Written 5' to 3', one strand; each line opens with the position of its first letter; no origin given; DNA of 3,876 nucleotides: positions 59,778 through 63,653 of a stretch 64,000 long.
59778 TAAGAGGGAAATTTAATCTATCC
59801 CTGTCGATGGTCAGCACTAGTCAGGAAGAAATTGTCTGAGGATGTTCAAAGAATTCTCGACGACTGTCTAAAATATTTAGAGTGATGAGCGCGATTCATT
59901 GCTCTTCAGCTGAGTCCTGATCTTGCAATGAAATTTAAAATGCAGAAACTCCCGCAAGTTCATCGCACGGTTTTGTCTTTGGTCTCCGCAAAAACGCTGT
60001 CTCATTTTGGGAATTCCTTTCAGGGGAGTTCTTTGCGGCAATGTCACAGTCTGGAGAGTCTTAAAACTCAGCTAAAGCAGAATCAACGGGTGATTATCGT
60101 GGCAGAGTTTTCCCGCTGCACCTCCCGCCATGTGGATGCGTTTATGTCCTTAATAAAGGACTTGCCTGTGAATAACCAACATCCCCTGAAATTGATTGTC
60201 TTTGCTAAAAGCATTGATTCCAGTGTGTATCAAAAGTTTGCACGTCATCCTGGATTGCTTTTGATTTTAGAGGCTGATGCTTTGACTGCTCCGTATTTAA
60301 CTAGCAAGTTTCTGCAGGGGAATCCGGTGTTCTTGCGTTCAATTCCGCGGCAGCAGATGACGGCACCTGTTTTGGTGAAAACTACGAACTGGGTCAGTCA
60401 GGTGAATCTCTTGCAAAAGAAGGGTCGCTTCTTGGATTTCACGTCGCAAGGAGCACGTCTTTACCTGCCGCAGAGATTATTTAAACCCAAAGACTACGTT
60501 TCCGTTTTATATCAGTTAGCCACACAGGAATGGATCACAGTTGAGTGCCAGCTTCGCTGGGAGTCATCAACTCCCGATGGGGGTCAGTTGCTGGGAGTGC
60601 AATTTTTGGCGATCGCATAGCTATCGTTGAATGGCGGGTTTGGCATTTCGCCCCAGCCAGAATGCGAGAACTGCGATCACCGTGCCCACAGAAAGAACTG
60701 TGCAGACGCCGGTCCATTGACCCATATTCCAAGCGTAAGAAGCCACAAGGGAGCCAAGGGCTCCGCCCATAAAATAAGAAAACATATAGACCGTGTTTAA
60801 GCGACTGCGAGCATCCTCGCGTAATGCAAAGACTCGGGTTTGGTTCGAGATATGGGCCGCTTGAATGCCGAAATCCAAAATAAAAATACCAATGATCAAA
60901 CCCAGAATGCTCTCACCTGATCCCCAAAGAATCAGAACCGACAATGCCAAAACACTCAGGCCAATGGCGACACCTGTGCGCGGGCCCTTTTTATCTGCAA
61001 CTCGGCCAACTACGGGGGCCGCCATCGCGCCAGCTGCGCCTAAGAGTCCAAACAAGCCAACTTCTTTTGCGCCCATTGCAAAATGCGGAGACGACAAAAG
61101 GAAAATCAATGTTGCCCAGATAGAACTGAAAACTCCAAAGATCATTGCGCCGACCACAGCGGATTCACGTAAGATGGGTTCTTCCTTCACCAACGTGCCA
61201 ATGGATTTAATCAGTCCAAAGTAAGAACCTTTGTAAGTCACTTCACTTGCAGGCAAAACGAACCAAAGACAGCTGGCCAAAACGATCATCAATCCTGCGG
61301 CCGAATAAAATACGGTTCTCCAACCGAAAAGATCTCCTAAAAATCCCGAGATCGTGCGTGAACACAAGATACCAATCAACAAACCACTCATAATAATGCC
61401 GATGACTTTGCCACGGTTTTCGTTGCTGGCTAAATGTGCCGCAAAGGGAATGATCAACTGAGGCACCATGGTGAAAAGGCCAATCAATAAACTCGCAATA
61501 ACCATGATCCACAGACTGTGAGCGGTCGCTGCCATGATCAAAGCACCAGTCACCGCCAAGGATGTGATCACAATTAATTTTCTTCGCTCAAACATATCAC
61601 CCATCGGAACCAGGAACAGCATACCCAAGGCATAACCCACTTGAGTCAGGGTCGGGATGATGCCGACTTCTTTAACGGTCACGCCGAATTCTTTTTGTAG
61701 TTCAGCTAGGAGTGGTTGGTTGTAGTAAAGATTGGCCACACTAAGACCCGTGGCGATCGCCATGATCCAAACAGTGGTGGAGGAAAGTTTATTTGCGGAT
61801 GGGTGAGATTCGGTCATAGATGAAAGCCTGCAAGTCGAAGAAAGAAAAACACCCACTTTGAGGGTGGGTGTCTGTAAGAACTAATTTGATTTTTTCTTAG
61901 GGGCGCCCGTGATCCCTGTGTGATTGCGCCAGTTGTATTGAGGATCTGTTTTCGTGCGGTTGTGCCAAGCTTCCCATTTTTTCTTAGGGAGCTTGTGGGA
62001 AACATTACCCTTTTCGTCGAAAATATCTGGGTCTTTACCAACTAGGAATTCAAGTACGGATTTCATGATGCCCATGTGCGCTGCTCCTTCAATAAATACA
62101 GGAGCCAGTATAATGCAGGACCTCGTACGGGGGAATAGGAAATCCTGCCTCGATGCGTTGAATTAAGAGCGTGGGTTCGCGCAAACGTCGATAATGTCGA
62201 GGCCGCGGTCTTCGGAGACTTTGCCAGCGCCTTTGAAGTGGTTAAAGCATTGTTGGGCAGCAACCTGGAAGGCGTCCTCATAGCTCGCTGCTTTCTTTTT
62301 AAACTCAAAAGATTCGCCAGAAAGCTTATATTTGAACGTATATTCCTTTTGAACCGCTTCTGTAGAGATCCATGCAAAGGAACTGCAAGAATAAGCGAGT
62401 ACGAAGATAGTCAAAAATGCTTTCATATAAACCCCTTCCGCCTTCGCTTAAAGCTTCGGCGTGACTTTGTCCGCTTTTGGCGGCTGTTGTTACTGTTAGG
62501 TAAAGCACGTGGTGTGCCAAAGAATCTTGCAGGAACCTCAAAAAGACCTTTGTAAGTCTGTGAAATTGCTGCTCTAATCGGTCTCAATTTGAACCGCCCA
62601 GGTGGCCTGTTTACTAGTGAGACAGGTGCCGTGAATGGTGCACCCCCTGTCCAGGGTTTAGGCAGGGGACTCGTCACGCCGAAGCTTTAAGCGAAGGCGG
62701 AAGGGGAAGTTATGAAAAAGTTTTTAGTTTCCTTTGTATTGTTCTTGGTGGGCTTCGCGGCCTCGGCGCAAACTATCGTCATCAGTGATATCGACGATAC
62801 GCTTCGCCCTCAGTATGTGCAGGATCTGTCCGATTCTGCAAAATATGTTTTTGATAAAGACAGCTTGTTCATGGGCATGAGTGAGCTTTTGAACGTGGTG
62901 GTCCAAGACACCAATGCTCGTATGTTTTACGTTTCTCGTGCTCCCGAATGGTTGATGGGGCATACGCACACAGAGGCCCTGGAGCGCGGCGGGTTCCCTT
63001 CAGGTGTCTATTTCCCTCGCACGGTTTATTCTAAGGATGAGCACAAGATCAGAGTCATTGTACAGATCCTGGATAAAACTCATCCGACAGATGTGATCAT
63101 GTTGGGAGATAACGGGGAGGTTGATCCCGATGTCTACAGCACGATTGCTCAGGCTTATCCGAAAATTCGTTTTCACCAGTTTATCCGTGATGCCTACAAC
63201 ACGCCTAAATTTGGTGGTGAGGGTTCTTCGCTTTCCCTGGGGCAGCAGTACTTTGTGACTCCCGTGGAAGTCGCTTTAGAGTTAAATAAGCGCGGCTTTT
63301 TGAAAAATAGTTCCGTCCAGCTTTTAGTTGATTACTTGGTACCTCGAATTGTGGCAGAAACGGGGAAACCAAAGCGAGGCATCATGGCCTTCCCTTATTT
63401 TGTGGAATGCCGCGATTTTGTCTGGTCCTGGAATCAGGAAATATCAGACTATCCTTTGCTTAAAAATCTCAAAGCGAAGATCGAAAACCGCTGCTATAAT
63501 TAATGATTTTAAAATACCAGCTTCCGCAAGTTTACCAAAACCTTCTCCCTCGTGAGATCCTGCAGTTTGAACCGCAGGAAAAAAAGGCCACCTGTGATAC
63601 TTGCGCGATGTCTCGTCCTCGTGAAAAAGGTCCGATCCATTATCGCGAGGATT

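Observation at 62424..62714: Perfect 34-bp inverted repeats bracket a divergent promoter region and supply both genes' ribosome-binding sites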

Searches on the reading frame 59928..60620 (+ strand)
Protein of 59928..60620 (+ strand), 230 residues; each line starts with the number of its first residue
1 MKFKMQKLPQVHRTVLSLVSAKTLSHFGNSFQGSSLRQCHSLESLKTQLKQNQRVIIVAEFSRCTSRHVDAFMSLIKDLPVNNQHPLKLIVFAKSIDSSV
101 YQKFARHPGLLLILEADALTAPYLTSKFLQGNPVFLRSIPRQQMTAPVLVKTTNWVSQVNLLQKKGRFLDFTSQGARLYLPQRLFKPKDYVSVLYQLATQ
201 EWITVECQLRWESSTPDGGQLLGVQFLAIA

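Call 10: search_protein_families(library=pfam, proteins=[window:59928-60620:+], max_evalue=0.01)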
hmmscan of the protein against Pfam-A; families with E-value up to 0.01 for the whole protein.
window:59928-60620:+ (230 aa): 1 family
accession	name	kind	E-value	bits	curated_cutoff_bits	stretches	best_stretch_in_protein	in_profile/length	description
PF07238.19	PilZ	-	1.4e-05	25.8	22.5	1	140-228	6-87/102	PilZ domain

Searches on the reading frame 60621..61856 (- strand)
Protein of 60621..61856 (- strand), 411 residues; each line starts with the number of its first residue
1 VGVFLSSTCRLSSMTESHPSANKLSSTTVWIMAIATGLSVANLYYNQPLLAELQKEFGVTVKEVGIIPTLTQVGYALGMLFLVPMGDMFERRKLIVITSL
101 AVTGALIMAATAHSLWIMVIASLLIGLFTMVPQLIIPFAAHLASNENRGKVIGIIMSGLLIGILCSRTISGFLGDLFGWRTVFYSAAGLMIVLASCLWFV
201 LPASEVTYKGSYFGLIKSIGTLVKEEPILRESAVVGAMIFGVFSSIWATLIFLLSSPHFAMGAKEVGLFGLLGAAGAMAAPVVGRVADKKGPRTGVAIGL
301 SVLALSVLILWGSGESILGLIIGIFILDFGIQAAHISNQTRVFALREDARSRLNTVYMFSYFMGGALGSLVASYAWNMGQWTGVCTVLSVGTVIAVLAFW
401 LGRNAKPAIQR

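Call 10: search_protein_families(library=pfam, proteins=[window:60621-61856:-], max_evalue=0.01)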
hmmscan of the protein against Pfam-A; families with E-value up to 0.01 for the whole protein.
window:60621-61856:- (411 aa): 1 family
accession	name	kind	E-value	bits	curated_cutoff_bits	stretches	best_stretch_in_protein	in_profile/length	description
PF07690.21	MFS_1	-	1.9e-41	142.6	33.4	1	33-339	2-316/347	Major Facilitator Superfamily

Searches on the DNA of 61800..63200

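Call 5: search_rna_families(source=window, start=61800, end=63200, threshold=evalue, max_evalue=10, show_alignments=3)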
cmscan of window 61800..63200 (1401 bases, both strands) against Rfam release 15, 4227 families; matches with E-value up to 10: 3.
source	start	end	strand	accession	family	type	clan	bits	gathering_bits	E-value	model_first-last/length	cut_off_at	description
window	62456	62518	-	RF03032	narK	Cis-reg;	-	15.7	43.2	4.8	1-72/72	no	narK RNA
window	62761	62786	-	RF01273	sR34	Gene; snRNA; snoRNA; CD-box;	-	15.5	40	7.6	1-54/54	no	Small nucleolar RNA sR34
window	62788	62832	-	RF03023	rpfG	Gene; sRNA;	-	13.1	75.9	9.3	1-85/85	no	rpfG RNA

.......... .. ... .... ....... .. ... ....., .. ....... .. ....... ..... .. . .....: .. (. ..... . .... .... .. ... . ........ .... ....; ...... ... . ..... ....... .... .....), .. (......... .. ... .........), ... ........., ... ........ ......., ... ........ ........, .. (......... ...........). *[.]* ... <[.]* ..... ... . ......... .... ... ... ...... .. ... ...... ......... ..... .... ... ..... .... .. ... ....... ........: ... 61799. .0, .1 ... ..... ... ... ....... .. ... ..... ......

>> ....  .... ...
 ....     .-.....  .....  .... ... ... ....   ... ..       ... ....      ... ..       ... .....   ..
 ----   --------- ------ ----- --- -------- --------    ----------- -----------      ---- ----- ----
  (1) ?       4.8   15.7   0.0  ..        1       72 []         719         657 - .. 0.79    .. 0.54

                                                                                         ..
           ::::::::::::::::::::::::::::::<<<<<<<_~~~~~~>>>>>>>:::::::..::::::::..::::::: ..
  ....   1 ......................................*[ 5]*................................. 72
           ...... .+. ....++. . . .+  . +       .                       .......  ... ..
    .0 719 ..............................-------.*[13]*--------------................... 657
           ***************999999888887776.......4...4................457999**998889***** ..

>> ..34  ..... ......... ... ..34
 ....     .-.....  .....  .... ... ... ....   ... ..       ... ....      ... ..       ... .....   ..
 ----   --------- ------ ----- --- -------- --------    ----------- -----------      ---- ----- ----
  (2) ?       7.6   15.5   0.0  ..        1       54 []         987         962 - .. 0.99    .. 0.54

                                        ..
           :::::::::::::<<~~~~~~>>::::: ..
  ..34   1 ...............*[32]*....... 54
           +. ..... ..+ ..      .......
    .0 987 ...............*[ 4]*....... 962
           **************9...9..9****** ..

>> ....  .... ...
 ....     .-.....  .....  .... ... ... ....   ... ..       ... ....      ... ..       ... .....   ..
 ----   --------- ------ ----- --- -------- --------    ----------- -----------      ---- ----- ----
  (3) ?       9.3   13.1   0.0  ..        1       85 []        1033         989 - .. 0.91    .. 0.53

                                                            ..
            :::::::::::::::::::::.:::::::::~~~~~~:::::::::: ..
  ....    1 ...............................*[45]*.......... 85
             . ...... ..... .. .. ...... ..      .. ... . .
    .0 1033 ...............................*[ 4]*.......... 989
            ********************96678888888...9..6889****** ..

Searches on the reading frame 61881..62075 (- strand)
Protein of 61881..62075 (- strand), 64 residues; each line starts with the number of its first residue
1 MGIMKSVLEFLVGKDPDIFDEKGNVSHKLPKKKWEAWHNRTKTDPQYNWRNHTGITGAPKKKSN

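Call 10: search_protein_families(library=pfam, proteins=[window:61881-62075:-], max_evalue=0.01)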
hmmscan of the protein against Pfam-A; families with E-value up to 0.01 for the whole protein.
window:61881-62075:- (64 aa): 0 families

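Call 55: find_encoding_contigs(protein=window:61881-62075:-, flank=1500, max_places=10)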
Protein window:61881-62075:- (64 aa): 3 contigs read that carry it; 3 places shown.
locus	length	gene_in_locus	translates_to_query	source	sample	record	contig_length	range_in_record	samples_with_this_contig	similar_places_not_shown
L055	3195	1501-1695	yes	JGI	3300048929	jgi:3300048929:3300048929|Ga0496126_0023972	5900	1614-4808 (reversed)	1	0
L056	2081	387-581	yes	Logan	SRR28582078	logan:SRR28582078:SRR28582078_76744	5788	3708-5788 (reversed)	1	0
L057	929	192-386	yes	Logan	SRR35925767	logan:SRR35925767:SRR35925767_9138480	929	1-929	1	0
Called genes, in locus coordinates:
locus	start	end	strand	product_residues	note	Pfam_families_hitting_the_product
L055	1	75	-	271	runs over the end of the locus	-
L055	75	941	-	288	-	PF09949:APP1_cat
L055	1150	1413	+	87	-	-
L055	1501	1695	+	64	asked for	-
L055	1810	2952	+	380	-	PF07690:MFS_1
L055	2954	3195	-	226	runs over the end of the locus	PF07238:PilZ (weak)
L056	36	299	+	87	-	-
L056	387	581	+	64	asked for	-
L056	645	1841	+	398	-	PF07690:MFS_1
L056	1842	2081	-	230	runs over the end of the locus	PF07238:PilZ (weak)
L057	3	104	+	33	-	?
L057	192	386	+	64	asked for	-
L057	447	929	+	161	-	?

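Call 58: find_encoding_contigs(protein=L055:1150-1413:+, flank=1500, max_places=10)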
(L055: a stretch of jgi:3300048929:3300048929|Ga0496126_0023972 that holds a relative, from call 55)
Protein L055:1150-1413:+ (87 aa): 1 contig read that carries it; 1 place shown.
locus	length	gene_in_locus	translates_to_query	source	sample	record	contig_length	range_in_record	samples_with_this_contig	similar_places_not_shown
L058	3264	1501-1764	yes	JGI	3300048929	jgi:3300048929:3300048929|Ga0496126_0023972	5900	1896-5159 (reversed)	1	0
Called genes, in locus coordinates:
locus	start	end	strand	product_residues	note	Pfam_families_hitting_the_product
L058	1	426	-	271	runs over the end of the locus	-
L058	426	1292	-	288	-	PF09949:APP1_cat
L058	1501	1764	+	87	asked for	-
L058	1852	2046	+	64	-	-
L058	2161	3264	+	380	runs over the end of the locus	PF07690:MFS_1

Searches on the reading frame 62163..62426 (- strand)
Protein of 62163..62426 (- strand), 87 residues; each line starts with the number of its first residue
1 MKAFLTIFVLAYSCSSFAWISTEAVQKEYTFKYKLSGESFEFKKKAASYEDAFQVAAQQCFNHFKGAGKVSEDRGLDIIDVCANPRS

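Call 10: search_protein_families(library=pfam, proteins=[window:62163-62426:-], max_evalue=0.01)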
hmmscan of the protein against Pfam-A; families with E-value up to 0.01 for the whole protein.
window:62163-62426:- (87 aa): 0 families

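Call 34: find_encoding_contigs(protein=window:62163-62426:-, flank=2500, max_places=10)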
Protein window:62163-62426:- (87 aa): 1 contig read that carries it; 1 place shown.
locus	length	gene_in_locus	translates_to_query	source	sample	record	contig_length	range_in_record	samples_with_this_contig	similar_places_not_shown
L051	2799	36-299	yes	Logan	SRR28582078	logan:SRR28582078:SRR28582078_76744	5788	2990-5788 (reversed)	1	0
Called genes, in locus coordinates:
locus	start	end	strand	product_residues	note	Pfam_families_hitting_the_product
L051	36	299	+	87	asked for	-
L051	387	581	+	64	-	-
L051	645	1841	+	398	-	PF07690:MFS_1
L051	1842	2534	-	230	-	PF07238:PilZ (weak)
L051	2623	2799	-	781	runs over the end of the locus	PF01909:NTP_transf_2 (faint), PF08335:GlnD_UR_UTase, PF01842:ACT (faint)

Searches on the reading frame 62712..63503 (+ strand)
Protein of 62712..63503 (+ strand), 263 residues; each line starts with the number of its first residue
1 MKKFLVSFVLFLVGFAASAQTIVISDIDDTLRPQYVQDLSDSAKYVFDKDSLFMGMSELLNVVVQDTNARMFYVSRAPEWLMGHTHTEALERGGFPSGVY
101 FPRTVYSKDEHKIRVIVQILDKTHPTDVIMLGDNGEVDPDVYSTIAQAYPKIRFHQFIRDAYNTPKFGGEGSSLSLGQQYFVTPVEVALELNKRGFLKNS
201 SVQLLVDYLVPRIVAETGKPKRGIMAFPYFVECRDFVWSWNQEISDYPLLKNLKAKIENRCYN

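Call 10: search_protein_families(library=pfam, proteins=[window:62712-63503:+], max_evalue=0.01)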
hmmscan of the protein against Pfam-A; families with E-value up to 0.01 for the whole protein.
window:62712-63503:+ (263 aa): 1 family
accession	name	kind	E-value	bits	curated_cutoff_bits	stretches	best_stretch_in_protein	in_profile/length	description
PF09949.15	APP1_cat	-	4e-19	69.5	27.1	1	23-159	3-153/154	Phosphatidate phosphatase APP1, catalytic domain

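Call 53: find_encoding_contigs(protein=window:62712-63503:+, flank=1500, max_places=10)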
Protein window:62712-63503:+ (263 aa): 3 contigs read that carry it; 3 places shown.
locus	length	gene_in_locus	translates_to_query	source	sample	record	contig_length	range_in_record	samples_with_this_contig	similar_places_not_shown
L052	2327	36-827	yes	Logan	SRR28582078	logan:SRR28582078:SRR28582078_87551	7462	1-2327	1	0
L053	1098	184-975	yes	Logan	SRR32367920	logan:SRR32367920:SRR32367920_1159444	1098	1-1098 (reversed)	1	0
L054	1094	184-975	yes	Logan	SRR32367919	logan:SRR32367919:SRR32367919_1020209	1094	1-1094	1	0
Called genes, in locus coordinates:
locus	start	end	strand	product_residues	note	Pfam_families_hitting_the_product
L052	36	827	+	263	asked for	PF09949:APP1_cat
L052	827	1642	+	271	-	-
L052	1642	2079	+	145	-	PF02657:SufE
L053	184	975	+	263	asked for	PF09949:APP1_cat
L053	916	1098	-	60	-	?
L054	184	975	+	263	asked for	PF09949:APP1_cat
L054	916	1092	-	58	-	?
